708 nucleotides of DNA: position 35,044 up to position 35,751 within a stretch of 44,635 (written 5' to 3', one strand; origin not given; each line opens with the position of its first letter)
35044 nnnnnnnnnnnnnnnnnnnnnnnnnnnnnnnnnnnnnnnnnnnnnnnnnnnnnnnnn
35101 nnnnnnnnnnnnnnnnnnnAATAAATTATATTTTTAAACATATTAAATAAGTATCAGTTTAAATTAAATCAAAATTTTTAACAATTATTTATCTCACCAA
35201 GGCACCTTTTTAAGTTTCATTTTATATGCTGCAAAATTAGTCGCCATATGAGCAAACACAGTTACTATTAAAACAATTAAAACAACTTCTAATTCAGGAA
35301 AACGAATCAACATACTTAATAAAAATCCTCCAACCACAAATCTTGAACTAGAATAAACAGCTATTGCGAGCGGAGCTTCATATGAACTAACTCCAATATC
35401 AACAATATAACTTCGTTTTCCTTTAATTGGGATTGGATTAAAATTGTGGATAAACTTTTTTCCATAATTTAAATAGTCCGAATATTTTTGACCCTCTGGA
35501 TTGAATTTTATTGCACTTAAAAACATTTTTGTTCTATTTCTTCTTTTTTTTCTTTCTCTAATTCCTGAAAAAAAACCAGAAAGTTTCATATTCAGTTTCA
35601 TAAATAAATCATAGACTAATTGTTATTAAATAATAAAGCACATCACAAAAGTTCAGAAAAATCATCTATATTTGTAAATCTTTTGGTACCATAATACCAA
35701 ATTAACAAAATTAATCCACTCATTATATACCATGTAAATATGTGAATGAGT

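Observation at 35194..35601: Chimeric ORF: a truncated paralogue fused in frame to a second, selectively maintained copy of the CarS C-terminal membrane segment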

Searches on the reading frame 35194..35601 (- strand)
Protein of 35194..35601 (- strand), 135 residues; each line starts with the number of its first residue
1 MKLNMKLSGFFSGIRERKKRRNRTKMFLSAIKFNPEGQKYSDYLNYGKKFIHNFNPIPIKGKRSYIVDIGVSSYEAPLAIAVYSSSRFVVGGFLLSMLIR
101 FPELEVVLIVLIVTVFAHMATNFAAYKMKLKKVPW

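Call 4: search_protein_families(library=pfam, proteins=[window:35194-35601:-], max_evalue=0.1)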
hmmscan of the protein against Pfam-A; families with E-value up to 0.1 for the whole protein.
window:35194-35601:- (135 aa): 1 family
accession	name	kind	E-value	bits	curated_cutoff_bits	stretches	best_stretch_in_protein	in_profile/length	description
PF01864.22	CarS-like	-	1.3e-07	32.2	22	1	85-135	125-175/175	CDP-archaeol synthase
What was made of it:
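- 35194..35340 (-): carS 3' fragment, 'b' allele: 48 codons plus a TGA stop. It forms the C-terminal third of the 135-aa chimeric ORF. Pfam CarS-like positions 125-175 only (call 4).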

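Call 6: find_homologous_proteins(query=window:35194-35601:-, max_evalue=0.01)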
Query window:35194-35601:- (135 aa): 12 proteins with E <= 0.01 among 32 candidates.
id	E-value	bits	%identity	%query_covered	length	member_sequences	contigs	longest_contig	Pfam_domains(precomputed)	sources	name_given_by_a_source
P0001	7.7e-82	290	100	100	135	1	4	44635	PF01864.22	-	-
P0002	6.5e-46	173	100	61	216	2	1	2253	-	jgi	jgi:hypothetical protein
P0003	1.8e-19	88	96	36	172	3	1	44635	PF01864.22,PF01148.26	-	-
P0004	1.4e-18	85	72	50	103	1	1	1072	PF01864.22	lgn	-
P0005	3.7e-17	81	85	36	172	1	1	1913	PF01864.22,PF01148.26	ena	-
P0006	5.4e-17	80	67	50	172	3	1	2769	PF01864.22,PF01148.26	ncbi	-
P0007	6.0e-17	80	88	36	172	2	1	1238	PF01864.22,PF01148.26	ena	-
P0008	1.7e-16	78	81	36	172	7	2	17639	PF01864.22,PF01148.26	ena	-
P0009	4.3e-16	77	81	36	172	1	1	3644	PF01864.22,PF01148.26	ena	-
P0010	3.5e-12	64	65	36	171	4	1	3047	PF01864.22,PF01148.26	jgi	-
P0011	2.8e-11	61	69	36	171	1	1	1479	PF01864.22,PF01148.26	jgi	jgi:CDP-2,3-bis-(O-geranylgeranyl)-sn-glycerol synthase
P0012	9.8e-10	56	56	36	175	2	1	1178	PF01864.22,PF01148.26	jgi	jgi:CDP-2,3-bis-(O-geranylgeranyl)-sn-glycerol synthase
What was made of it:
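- The k-mer protein search found the fusion only as one exact sequence (call 6).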

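Call 7: find_encoding_contigs(protein=window:35197-35601:-, flank=10000, max_places=10)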
Protein window:35197-35601:- (135 aa): 4 contigs read that carry it; 4 places shown.
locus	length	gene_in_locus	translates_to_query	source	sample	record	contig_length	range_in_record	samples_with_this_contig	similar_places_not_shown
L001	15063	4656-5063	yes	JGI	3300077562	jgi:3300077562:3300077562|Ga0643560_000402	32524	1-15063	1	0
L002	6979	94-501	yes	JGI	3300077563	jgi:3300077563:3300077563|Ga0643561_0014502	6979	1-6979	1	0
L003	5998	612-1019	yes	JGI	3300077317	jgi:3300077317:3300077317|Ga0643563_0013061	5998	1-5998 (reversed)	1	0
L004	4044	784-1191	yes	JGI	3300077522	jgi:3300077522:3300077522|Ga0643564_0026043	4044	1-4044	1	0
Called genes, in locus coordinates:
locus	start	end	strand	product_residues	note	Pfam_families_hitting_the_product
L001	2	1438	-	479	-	?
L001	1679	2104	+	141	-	PF08069:Ribosomal_S13_N, PF00312:Ribosomal_S15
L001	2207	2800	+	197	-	PF01015:Ribosomal_S3Ae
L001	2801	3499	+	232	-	PF01940:DUF92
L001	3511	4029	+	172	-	PF01864:CarS-like, PF01148:CTP_transf_1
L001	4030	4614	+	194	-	PF09721:Exosortase_EpsH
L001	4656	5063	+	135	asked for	PF01864:CarS-like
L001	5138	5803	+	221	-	-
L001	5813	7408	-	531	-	PF07549:Sec_GG, PF02355:SecD_SecF_C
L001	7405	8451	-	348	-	PF02355:SecD_SecF_C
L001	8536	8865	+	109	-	-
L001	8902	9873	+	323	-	PF17835:NOG1_N, PF00025:Arf (faint), PF01926:MMR_HSR1, PF02421:FeoB_N, PF09439:SRPRB (faint), PF06858:NOG1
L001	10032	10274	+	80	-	PF03685:UPF0147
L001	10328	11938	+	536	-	PF04042:DNA_pol_E_B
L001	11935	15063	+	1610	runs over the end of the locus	PF03833:PolC_DP2_N, PF24844:PolC_DP2_central, PF24846:PolC_DP2_cat, PF14890:Intein_splicing, PF14528:LAGLIDADG_3 (weak), PF24846:PolC_DP2_cat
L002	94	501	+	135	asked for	PF01864:CarS-like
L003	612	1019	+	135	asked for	PF01864:CarS-like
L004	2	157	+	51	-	?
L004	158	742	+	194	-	PF09721:Exosortase_EpsH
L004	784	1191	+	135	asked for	PF01864:CarS-like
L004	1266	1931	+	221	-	-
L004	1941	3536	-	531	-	PF07549:Sec_GG, PF02355:SecD_SecF_C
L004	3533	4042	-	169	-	?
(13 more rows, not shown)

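Call 9: find_encoding_contigs(protein=P0002, flank=10000, max_places=10)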
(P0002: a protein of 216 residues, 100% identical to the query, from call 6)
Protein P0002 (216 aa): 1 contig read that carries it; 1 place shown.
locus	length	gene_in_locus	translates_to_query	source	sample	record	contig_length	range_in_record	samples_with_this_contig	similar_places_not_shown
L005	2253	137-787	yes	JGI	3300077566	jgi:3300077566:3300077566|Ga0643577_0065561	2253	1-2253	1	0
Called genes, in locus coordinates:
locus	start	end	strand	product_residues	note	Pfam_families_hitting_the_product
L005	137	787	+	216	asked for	-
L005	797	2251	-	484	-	?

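Call 19: list_cluster_members(proteins=[P0003, P0001, P0013, P0002, P0014])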
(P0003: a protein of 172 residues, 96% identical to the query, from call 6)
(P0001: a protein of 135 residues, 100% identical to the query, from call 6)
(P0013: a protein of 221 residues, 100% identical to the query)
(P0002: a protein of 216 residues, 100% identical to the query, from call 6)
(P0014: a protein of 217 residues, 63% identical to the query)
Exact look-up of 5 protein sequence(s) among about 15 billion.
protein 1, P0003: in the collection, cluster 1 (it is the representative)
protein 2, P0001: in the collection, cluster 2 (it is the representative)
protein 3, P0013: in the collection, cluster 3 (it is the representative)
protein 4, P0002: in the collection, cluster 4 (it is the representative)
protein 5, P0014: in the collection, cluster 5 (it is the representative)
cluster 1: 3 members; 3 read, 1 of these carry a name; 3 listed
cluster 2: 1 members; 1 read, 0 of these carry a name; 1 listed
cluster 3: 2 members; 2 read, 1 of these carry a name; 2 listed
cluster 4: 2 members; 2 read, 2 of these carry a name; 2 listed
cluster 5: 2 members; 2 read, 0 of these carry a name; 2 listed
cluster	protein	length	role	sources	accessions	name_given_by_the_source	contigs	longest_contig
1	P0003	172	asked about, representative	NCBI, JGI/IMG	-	-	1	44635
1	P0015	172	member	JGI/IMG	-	CDP-2,3-bis-(O-geranylgeranyl)-sn-glycerol synthase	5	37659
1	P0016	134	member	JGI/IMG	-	-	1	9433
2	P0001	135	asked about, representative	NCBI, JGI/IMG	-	-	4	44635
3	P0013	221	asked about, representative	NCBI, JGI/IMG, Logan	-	-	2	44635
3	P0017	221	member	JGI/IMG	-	hypothetical protein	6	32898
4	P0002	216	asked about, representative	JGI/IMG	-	hypothetical protein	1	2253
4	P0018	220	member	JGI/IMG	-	hypothetical protein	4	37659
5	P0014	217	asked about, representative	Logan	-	-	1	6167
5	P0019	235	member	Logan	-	-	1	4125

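Call 21: find_encoding_contigs(protein=P0018, flank=6000, max_places=10)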
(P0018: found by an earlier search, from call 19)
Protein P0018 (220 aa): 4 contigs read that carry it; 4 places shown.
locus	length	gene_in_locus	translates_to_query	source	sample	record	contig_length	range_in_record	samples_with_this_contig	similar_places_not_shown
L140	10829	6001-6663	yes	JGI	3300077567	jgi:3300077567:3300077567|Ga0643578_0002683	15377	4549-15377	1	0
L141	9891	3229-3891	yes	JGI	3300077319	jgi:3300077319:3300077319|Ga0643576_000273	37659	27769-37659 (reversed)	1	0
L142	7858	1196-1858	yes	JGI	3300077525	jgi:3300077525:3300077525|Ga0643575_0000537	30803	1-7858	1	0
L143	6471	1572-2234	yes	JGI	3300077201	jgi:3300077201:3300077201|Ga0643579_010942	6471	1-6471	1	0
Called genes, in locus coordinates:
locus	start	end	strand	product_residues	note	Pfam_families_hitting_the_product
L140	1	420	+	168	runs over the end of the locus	-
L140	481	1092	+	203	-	PF01163:RIO1 (weak), PF00069:Pkinase, PF03109:ABC1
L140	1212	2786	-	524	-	PF02463:SMC_N (weak), PF13555:AAA_29 (faint), PF00005:ABC_tran, PF00006:ATP-synt_ab (faint), PF01926:MMR_HSR1 (faint), PF13304:AAA_21, PF12848:ABC_tran_Xtn, PF00005:ABC_tran, +3 more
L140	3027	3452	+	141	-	PF08069:Ribosomal_S13_N, PF00312:Ribosomal_S15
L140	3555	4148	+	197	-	PF01015:Ribosomal_S3Ae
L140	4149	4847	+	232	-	PF01940:DUF92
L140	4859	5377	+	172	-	PF01864:CarS-like, PF01148:CTP_transf_1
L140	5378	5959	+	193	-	PF09721:Exosortase_EpsH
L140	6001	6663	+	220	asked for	-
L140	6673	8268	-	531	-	PF07549:Sec_GG, PF02355:SecD_SecF_C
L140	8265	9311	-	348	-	PF02355:SecD_SecF_C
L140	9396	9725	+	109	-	-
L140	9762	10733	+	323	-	PF17835:NOG1_N, PF00025:Arf (faint), PF01926:MMR_HSR1, PF02421:FeoB_N, PF09439:SRPRB (faint), PF06858:NOG1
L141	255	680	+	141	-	PF08069:Ribosomal_S13_N, PF00312:Ribosomal_S15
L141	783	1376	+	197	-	PF01015:Ribosomal_S3Ae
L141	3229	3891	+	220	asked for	-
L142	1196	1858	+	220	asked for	-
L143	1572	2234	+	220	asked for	-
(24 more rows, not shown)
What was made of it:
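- On Product of homology-facilitated illegitimate recombination: The X-type parent is seen on five contigs (calls 9, 21).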

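Call 24: find_encoding_contigs(protein=P0016, flank=6000, max_places=10)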
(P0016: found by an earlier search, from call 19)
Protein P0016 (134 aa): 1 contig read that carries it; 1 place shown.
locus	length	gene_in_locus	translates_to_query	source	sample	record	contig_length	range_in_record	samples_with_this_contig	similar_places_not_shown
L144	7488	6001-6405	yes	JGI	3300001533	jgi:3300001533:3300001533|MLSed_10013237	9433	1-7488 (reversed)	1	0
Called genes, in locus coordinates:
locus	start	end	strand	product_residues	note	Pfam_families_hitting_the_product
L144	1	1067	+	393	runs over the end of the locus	PF01609:DDE_Tnp_1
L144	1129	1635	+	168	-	-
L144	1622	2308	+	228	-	PF01163:RIO1 (weak), PF00069:Pkinase, PF03109:ABC1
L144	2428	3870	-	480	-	PF00005:ABC_tran, PF02463:SMC_N (weak), PF13304:AAA_21, PF12848:ABC_tran_Xtn, PF00005:ABC_tran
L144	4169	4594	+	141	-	PF08069:Ribosomal_S13_N, PF00312:Ribosomal_S15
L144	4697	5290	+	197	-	PF01015:Ribosomal_S3Ae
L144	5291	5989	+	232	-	PF01940:DUF92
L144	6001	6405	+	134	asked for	PF01864:CarS-like, PF01148:CTP_transf_1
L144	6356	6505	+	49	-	PF01864:CarS-like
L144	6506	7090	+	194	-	PF09721:Exosortase_EpsH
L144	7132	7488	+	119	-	?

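Call 28: find_encoding_contigs(protein=P0003, flank=3000, max_places=10)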
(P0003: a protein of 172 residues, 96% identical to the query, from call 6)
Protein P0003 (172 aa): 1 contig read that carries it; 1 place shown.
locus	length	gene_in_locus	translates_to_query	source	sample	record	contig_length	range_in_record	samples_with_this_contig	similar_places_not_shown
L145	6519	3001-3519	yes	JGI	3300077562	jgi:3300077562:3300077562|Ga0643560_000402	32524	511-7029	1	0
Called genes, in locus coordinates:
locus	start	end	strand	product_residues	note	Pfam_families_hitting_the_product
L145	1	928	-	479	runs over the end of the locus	?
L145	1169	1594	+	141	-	PF08069:Ribosomal_S13_N, PF00312:Ribosomal_S15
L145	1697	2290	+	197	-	PF01015:Ribosomal_S3Ae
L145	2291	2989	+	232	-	PF01940:DUF92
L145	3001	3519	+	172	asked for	PF01864:CarS-like, PF01148:CTP_transf_1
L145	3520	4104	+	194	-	PF09721:Exosortase_EpsH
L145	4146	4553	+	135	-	PF01864:CarS-like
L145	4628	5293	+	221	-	-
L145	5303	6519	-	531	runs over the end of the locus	PF07549:Sec_GG, PF02355:SecD_SecF_C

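Call 29: find_encoding_contigs(protein=P0017, flank=3000, max_places=10)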
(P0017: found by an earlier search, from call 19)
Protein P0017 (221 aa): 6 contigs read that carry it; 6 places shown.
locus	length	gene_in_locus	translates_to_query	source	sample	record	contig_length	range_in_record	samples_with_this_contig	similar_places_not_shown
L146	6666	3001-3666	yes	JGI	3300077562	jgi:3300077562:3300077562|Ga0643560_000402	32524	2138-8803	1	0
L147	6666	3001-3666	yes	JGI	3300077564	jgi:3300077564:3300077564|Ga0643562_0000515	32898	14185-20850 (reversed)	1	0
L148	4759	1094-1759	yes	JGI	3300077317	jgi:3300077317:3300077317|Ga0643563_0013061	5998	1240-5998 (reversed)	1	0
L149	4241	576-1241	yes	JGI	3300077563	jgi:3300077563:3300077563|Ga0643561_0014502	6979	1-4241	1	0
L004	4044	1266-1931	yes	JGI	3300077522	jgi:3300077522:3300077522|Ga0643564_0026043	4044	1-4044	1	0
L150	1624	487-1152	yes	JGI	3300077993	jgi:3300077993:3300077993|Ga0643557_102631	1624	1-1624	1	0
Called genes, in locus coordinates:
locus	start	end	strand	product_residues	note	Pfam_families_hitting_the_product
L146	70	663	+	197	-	PF01015:Ribosomal_S3Ae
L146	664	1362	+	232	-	PF01940:DUF92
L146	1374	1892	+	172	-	PF01864:CarS-like, PF01148:CTP_transf_1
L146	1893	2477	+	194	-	PF09721:Exosortase_EpsH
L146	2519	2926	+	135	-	PF01864:CarS-like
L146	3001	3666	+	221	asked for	-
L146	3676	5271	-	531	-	PF07549:Sec_GG, PF02355:SecD_SecF_C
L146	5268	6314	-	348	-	PF02355:SecD_SecF_C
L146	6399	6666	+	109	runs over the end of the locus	-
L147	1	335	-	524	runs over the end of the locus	PF02463:SMC_N (weak), PF13555:AAA_29 (faint), PF00005:ABC_tran, PF00006:ATP-synt_ab (faint), PF01926:MMR_HSR1 (faint), PF13304:AAA_21, PF12848:ABC_tran_Xtn, PF00005:ABC_tran, +3 more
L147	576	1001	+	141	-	PF08069:Ribosomal_S13_N, PF00312:Ribosomal_S15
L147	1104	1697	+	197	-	PF01015:Ribosomal_S3Ae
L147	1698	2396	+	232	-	PF01940:DUF92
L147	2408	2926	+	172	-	PF01864:CarS-like, PF01148:CTP_transf_1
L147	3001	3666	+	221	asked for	-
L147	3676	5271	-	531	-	PF07549:Sec_GG, PF02355:SecD_SecF_C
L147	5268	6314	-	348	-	PF02355:SecD_SecF_C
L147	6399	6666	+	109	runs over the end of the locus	-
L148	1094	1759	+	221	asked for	-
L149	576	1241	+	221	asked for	-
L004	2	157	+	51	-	?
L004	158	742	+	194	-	PF09721:Exosortase_EpsH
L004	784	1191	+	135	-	PF01864:CarS-like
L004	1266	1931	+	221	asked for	-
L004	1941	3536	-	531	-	PF07549:Sec_GG, PF02355:SecD_SecF_C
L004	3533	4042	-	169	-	?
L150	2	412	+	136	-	?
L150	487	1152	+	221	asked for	-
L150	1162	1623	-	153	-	?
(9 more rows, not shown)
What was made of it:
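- On Product of homology-facilitated illegitimate recombination: The carS - spacer - Y parent is seen on one contig, L147 (call 29), which could also be a derivative or a chimera.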

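Call 55: search_protein_families(library=ncbifam, proteins=[window:35197-35601:-], max_evalue=0.01)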
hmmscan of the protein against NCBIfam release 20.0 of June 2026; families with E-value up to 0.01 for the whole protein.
window:35197-35601:- (135 aa): 1 family
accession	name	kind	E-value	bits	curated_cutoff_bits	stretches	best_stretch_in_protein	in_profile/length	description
NF003114.0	PRK04032.1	equivalog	3.3e-10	40.1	148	1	87-135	123-172/172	CDP-2,3-bis-(O-geranylgeranyl)-sn-glycerol synthase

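Call 65: predict_structure(alignment_id=A2)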
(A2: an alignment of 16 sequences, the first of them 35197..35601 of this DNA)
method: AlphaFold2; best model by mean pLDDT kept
length: 135 residues; sequences in the alignment: 16
mean_pLDDT: 57.9   pTM: 0.26
mean pLDDT of the five models: 57.9, 57.8, 56.1, 55.7, 53.2
residues with pLDDT >= 90: 9; 70-90: 24; 50-70: 47; < 50: 55
segments of 3 or more residues with pLDDT < 50: 37-44, 46-91
pLDDT, mean of each block of 10 residues (from residue 1): 59 69 61 50 48 41 35 37 40 58 80 91 83 58
secondary structure, 60 per line:
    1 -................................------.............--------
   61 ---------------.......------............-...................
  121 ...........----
elements in order: H2-33 H40-52 H76-82 H89-100 H102-131
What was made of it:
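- The AF2 model of the fusion has pLDDT below 50 for residues 37-91 (call 65). The C-terminal helices are modelled with pLDDT 58-91 (call 65).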
